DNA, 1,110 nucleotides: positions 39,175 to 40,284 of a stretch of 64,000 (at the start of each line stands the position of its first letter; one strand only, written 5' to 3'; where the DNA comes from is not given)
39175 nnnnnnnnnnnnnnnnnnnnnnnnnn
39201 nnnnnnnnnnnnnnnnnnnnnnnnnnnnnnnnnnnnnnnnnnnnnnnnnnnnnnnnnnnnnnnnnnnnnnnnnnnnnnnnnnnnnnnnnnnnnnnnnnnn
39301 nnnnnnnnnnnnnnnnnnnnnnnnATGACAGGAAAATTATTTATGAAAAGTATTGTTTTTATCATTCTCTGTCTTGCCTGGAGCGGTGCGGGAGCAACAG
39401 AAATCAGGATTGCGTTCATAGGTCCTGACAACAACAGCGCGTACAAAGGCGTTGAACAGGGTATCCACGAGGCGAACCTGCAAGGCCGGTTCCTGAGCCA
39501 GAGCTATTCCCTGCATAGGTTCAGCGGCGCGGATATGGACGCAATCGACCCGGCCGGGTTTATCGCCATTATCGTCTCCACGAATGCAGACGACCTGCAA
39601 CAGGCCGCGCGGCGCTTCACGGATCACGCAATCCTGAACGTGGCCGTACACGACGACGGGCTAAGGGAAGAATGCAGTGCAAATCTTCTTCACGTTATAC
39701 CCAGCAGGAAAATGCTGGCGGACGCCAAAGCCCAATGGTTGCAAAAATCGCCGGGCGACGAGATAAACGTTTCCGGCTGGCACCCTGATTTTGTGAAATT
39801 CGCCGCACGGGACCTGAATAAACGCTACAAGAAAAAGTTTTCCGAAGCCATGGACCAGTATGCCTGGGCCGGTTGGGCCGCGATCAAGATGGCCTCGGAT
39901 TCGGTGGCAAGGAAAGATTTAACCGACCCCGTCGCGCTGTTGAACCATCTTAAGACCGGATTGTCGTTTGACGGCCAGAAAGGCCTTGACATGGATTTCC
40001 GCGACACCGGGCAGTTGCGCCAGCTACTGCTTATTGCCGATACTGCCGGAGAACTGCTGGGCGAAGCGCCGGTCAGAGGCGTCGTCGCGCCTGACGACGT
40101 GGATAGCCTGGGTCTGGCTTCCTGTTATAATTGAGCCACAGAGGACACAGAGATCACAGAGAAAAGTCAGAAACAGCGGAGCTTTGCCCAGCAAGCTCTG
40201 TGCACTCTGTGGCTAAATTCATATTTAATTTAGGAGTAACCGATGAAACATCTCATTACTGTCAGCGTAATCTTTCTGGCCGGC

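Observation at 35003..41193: Tungsten AOR operon shares a divergent promoter with PQQ-alcohol-dehydrogenase accessory genes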

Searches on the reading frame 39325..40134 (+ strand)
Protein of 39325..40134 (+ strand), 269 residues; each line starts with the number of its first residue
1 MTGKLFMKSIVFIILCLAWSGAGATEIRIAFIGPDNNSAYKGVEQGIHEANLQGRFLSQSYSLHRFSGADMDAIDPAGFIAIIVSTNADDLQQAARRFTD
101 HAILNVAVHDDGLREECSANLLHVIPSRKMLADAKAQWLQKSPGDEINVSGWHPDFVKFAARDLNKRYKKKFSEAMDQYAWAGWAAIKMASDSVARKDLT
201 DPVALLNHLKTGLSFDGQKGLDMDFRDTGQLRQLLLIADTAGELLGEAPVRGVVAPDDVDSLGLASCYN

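Call 3: search_protein_families(library=pfam, proteins=[window:39325-40134:+])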
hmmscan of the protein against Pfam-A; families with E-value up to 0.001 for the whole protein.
window:39325-40134:+ (269 aa): 1 family
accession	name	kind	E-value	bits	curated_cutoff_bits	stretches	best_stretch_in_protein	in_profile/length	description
PF13458.12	Peripla_BP_6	-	1.2e-07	32.2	31.7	1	150-237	247-335/343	Periplasmic binding protein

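Call 4: search_protein_families(library=ncbifam, proteins=[window:39325-40134:+])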
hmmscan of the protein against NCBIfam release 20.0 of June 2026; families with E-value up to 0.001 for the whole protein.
window:39325-40134:+ (269 aa): 1 family
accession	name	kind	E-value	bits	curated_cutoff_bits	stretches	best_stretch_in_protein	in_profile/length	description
TIGR03863.1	PQQ_ABC_bind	subfamily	6e-34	117.6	413.6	2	35-141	9-125/347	ABC transporter, substrate binding protein, PQQ-dependent alcohol dehydrogenase system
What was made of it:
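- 39343..40134 (+): Exported, shortened PedA1/LutA-like binding protein (263 aa; the ORF opens at 39325). TIGR03863 at 117.6 bits, below the 413.6 cut-off (call 4).
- Checked: Binding-protein-like gene, 39325/39343-40134(+): TIGR03863 at E 6e-34 but only 117.6 bits against a cut-off of 413.6 (call 4).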

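Call 22: search_solved_structures(query=window:39325-40134:+, max_evalue=1)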
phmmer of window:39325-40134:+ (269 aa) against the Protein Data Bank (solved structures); distinct sequences matched with E-value up to 1: 2.
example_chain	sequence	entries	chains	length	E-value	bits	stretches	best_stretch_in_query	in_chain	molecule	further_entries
4mlc_A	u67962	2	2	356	0.049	16.4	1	158-235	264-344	Extracellular ligand-binding receptor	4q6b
3whk_A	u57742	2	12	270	0.23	14.2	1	69-148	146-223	Proteasome-activating nucleotidase, 26S protease regulatory subunit 6A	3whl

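Call 56: find_homologous_proteins(query=window:39343-40134:+, max_evalue=0.00001)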
Query window:39343-40134:+ (263 aa): 794 proteins with E <= 0.00001 among 1977 candidates; the best 120 are listed.
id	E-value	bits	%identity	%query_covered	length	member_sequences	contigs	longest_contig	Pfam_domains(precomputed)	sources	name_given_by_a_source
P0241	2.1e-167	573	96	100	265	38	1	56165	PF13458.13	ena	-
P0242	3.9e-157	539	91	100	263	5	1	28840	-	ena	-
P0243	6.1e-133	460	78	100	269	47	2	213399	PF13458.13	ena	-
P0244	1.1e-132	459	78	100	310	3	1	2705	PF13458.13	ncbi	-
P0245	1.7e-130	452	77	100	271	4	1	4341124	PF13458.13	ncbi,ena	-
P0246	9.1e-130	450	77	100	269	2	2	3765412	PF13458.13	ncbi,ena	-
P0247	1.0e-128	446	76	98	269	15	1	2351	PF13458.13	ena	-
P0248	2.7e-126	438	75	99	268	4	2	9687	PF13458.13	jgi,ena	-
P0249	1.3e-125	436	74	100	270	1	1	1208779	PF13458.13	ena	-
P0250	1.4e-125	436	75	99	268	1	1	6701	PF13458.13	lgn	-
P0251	2.4e-125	435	76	97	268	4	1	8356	PF13458.13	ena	-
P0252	2.8e-125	435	75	99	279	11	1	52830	PF13458.13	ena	-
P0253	8.7e-125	433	74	100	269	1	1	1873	-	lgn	-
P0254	2.7e-124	432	74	99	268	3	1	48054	PF13458.13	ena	-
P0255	4.1e-123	428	74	99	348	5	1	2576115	-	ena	-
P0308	1.0e-78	282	55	91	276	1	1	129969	PF13458.13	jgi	jgi:hypothetical protein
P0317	1.1e-77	279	54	94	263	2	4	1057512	-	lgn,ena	-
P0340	2.6e-76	275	49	98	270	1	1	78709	-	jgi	jgi:hypothetical protein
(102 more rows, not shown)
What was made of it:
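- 39343..40134 (+): The family has 794 members of about 263-276 aa (call 56).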

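Call 59: find_encoding_contigs(protein=P0317, flank=10000, max_places=1)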
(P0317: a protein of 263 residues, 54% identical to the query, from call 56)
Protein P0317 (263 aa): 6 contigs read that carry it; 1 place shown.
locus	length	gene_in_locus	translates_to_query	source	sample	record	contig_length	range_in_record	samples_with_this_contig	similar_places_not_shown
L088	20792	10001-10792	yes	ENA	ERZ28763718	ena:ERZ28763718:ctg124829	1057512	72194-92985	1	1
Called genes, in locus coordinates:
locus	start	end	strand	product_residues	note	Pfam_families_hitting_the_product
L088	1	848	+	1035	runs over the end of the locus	PF02811:PHP, PF07733:DNA_pol3_alpha, PF17657:DNA_pol3_finger, PF14579:HHH_6, PF01336:tRNA_anti-codon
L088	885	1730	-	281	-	PF00809:Pterin_bind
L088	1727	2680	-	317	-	PF12146:Hydrolase_4, PF00561:Abhydrolase_1, PF12697:Abhydrolase_6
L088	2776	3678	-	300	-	PF09851:SHOCT (faint)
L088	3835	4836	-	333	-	PF13609:Porin_4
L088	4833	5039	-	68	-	-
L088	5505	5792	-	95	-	-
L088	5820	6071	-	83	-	PF02597:ThiS (weak)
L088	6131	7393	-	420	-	PF01266:DAO (faint), PF03486:HI0933_like (faint), PF05834:Lycopene_cycl (faint), PF07992:Pyr_redox_2, PF13450:NAD_binding_8 (faint), PF13454:NAD_binding_9 (faint), PF13738:Pyr_redox_3, PF00070:Pyr_redox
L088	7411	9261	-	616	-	PF02730:AFOR_N, PF01314:AFOR_C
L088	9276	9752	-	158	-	PF00037:Fer4 (faint), PF12797:Fer4_2 (faint), PF12837:Fer4_6 (weak), PF13237:Fer4_10 (faint), PF12838:Fer4_7 (weak), PF13247:Fer4_11, PF14697:Fer4_21 (weak), PF12838:Fer4_7 (weak), +4 more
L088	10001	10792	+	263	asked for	-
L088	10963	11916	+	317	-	-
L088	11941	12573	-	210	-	PF00072:Response_reg, PF00196:GerE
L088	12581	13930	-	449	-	PF16448:LapD_MoxY_N, PF00672:HAMP (weak), PF07730:HisKA_3, PF02518:HATPase_c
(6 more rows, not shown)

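Call 60: find_encoding_contigs(protein=P0308, flank=10000, max_places=1)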
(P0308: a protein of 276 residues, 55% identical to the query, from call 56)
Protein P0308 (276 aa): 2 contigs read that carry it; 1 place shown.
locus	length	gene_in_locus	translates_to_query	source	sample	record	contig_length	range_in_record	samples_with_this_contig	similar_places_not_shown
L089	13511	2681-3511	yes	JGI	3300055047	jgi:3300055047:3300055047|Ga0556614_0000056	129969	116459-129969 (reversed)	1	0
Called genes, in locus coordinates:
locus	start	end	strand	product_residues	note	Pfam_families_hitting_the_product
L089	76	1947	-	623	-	PF02730:AFOR_N, PF01314:AFOR_C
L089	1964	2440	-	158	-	PF00037:Fer4 (faint), PF12797:Fer4_2 (faint), PF12837:Fer4_6 (faint), PF13237:Fer4_10 (faint), PF13484:Fer4_16 (faint), PF12838:Fer4_7 (weak), PF13247:Fer4_11, PF14697:Fer4_21 (weak), +3 more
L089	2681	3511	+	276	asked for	PF13458:Peripla_BP_6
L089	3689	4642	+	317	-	-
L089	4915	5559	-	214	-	PF00072:Response_reg, PF00196:GerE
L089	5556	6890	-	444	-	PF16448:LapD_MoxY_N, PF00672:HAMP (weak), PF07730:HisKA_3, PF13581:HATPase_c_2 (weak), PF02518:HATPase_c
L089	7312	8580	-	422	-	PF00072:Response_reg, PF03109:ABC1 (faint), PF00069:Pkinase, PF07714:PK_Tyr_Ser-Thr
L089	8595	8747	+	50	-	-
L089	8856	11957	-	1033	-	PF00873:ACR_tran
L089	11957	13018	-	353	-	-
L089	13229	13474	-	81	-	PF06844:DUF1244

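Call 61: find_encoding_contigs(protein=P0340, flank=10000, max_places=1)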
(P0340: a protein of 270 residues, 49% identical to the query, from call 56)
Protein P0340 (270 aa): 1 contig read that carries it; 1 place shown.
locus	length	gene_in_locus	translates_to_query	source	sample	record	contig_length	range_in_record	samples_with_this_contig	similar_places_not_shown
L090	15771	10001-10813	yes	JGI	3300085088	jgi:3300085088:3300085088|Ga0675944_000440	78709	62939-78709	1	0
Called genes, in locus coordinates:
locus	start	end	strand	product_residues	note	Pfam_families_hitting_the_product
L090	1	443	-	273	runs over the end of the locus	PF00809:Pterin_bind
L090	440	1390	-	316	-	PF00561:Abhydrolase_1, PF12146:Hydrolase_4, PF12697:Abhydrolase_6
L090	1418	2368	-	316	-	-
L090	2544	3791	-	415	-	-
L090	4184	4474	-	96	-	-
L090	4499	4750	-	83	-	-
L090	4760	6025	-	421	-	PF01266:DAO (faint), PF03486:HI0933_like (faint), PF04820:Trp_halogenase (faint), PF07992:Pyr_redox_2, PF13454:NAD_binding_9 (faint), PF13738:Pyr_redox_3 (faint), PF00070:Pyr_redox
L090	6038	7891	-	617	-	PF02730:AFOR_N, PF01314:AFOR_C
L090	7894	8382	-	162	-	PF00037:Fer4 (faint), PF12797:Fer4_2 (faint), PF12837:Fer4_6 (faint), PF13187:Fer4_9 (faint), PF12838:Fer4_7 (weak), PF13247:Fer4_11, PF14697:Fer4_21 (weak), PF25160:LdpA_Fe-S-bd (weak), +3 more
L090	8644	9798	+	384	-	PF26965:MimR_N, PF02954:HTH_8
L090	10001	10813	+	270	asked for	-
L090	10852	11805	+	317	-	PF22494:choice_anch_I (weak), PF25175:Beta-prop_WDR5 (weak), PF23381:Beta-prop_IFT122_1st, PF21783:YNCE, PF22494:choice_anch_I (weak), PF25174:Beta-prop_THOC3, PF10282:Lactonase, PF21783:YNCE, +10 more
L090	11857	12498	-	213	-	PF00072:Response_reg, PF00196:GerE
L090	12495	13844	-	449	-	PF16448:LapD_MoxY_N (weak), PF07730:HisKA_3, PF02518:HATPase_c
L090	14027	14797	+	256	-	PF11932:DUF3450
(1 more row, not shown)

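Call 62: predict_structure(alignment_id=A2)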
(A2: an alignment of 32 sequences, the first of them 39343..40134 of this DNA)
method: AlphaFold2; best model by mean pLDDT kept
length: 263 residues; sequences in the alignment: 32
mean_pLDDT: 91.3   pTM: 0.88
mean pLDDT of the five models: 91.3, 91.4, 91.0, 90.6, 87.3
residues with pLDDT >= 90: 212; 70-90: 32; 50-70: 15; < 50: 4
segments of 3 or more residues with pLDDT < 50: none
pLDDT, mean of each block of 10 residues (from residue 1): 55 65 96 98 95 96 88 96 95 98 95 97 98 97 94 81 96 98 96 96 94 83 95 95 93 91 73
secondary structure, 60 per line:
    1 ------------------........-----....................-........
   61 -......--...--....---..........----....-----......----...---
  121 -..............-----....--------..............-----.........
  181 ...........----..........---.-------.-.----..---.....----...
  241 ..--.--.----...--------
elements in order: E19-26 H32-51 E53-60 H62-67 E75-78 H82-91 E96-99 H105-110 E115-117 H122-135 E141-144 H153-166 H172-191 H196-205 E229-233 E238-242
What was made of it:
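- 39343..40134 (+): AF2 model pLDDT 91.3 (call 62).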

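Call 67: fold_search(model_id=the predicted structure, library=pdb)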
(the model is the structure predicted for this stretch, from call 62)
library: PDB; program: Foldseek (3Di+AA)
matches with E <= 10: 1624; with E <= 0.001: 110
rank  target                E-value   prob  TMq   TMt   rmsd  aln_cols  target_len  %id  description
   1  4mlc                  1.6e-08  1.00  0.74  0.59   2.9       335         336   16  ABC Transporter Substrate-Binding Protein fromDesulfitobacterium hafniense (released 2013-09-18)
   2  4q6b                  2.5e-08  1.00  0.70  0.56   3.4       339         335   14  Crystal Structure of ABC Transporter Substrate-Binding Protein fromDesulfitobacterium hafniense complex with Leu (released 2014-07-02)
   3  3i09_A                3.0e-08  1.00  0.69  0.51   5.3       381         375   11  CRYSTAL STRUCTURE OF A PERIPLASMIC BINDING PROTEIN (BMA2936) FROM BURKHOLDERIA MALLEI AT 1.80 A RESOLUTION (released 2009-07-21)
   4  4evq_B                1.0e-07  1.00  0.64  0.47   6.1       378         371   11  Crystal structure of ABC transporter from R. palustris - solute binding protein (RPA0668) in complex with 4-hydroxyben (released 2012-05-23)
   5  3n0w_A                1.1e-07  1.00  0.69  0.50   5.1       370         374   11  Crystal structure of a branched chain amino acid ABC transporter periplasmic ligand-binding protein (Bxe_C0949) from B (released 2010-06-02)
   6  3td9                  2.0e-07  1.00  0.63  0.49   6.8       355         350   12  Crystal structure of a Leucine binding protein LivK (TM1135) from Thermotoga maritima MSB8 at 1.90 A resolution (released 2011-09-07)
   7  4evq_A                2.5e-07  1.00  0.67  0.50   5.5       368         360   11  Crystal structure of ABC transporter from R. palustris - solute binding protein (RPA0668) in complex with 4-hydroxyben (released 2012-05-23)
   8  2liv                  3.5e-07  1.00  0.69  0.54   3.7       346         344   10  PERIPLASMIC BINDING PROTEIN STRUCTURE AND FUNCTION. REFINED X-RAY STRUCTURES OF THE LEUCINE/ISOLEUCINE/VALINE-BINDING PR (released 1989-07-12)
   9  1usg                  3.7e-07  1.00  0.66  0.52   4.6       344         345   10  L-leucine-binding protein, apo form (released 2003-12-18)
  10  4gnr                  3.9e-07  1.00  0.66  0.51   5.3       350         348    8  1.0 Angstrom resolution crystal structure of the branched-chain amino acid transporter substrate binding protein LivJ fr (released 2012-09-05)
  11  4n0q_B                4.1e-07  1.00  0.67  0.53   3.8       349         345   11  Crystal Structure of an ABC transporter, substrate-binding protein from Brucella melitensis 16M in complex with L-Leuc (released 2013-11-06)
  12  8hic                  6.7e-07  1.00  0.69  0.48   4.8       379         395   10  Crystal structure of UrtA from Prochlorococcus marinus str. MIT 9313 in complex with urea and calcium (released 2023-11-22)
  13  7s6f                  7.6e-07  1.00  0.64  0.44   6.6       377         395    9  Crystal structure of UrtA1 from Synechococcus WH8102 in complex with urea and calcium (released 2021-10-20)
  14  4nv3_A                8.1e-07  1.00  0.66  0.50   4.4       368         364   11  The crystal structure of a solute-binding protein (N280D mutant) from Anabaena variabilis ATCC 29413 in complex with v (released 2013-12-11)
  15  4maa                  8.1e-07  1.00  0.70  0.51   4.6       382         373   11  The Crystal Structure of Amino Acid ABC Transporter Substrate-binding Protein from Pseudomonas fluorescens Pf-5 (released 2013-12-04)
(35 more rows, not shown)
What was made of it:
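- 39343..40134 (+): The fold is a type I periplasmic binding protein, TMq 0.74 and TMt 0.59 (call 67).
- Confident type I binding-protein fold (calls 62, 67).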
